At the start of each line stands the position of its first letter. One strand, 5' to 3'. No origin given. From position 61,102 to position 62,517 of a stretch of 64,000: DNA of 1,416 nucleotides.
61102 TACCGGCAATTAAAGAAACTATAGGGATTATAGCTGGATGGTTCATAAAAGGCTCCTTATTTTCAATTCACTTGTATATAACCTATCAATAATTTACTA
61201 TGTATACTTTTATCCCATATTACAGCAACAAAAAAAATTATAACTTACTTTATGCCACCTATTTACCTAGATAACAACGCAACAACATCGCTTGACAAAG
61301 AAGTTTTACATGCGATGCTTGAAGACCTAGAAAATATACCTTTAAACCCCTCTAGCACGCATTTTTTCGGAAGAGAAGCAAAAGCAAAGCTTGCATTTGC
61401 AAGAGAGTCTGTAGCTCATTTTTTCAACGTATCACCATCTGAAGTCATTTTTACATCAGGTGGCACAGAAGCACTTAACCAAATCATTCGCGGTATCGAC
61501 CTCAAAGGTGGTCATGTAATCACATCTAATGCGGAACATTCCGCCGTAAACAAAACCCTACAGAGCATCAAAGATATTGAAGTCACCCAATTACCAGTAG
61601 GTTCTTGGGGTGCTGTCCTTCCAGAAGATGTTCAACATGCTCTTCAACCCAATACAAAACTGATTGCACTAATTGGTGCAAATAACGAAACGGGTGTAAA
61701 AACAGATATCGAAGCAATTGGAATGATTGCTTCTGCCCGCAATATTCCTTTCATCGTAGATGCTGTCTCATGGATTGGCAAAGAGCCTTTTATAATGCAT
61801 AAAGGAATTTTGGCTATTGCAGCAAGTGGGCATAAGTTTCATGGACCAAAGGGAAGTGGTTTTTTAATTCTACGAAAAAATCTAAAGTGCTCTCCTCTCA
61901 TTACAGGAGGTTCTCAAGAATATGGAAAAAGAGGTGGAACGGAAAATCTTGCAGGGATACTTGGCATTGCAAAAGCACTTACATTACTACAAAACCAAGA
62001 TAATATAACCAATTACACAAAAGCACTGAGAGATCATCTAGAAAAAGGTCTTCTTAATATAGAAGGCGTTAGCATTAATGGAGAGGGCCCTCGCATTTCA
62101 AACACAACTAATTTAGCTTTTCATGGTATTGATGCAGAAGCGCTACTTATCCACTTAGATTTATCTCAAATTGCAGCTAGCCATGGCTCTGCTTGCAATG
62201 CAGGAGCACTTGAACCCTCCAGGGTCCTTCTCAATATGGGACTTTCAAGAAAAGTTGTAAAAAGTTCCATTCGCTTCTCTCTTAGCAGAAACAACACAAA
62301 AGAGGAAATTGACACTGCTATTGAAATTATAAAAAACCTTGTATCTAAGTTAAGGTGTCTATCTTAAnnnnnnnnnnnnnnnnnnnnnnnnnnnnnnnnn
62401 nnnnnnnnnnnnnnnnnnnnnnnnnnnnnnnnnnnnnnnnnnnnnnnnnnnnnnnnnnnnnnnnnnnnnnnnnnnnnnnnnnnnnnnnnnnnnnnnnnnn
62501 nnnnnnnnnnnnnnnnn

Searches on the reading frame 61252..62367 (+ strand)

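Call 13: search_protein_families(library=pfam, proteins=[window:61252-62367:+], max_evalue=0.01)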
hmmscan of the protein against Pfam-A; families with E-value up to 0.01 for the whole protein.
window:61252-62367:+ (371 aa): 5 families
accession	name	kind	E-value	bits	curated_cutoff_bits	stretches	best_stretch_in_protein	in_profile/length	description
PF00266.25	Aminotran_5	-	9.3e-68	229.3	21.5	1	4-354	1-369/371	Aminotransferase class-V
PF00155.27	Aminotran_1_2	-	2.6e-06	27.3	19.7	1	48-171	45-186/361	Aminotransferase class I and II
PF01053.26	Cys_Met_Meta_PP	-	1.1e-05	24.6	27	1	64-172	69-175/381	Cys/Met metabolism PLP-dependent enzyme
PF01041.23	DegT_DnrJ_EryC1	-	8.1e-05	22.4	19.8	1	63-176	40-151/360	DegT/DnrJ/EryC1/StrS aminotransferase family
PF01212.27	Beta_elim_lyase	-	0.0095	15.7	27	0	64-171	49-169/288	Beta-eliminating lyase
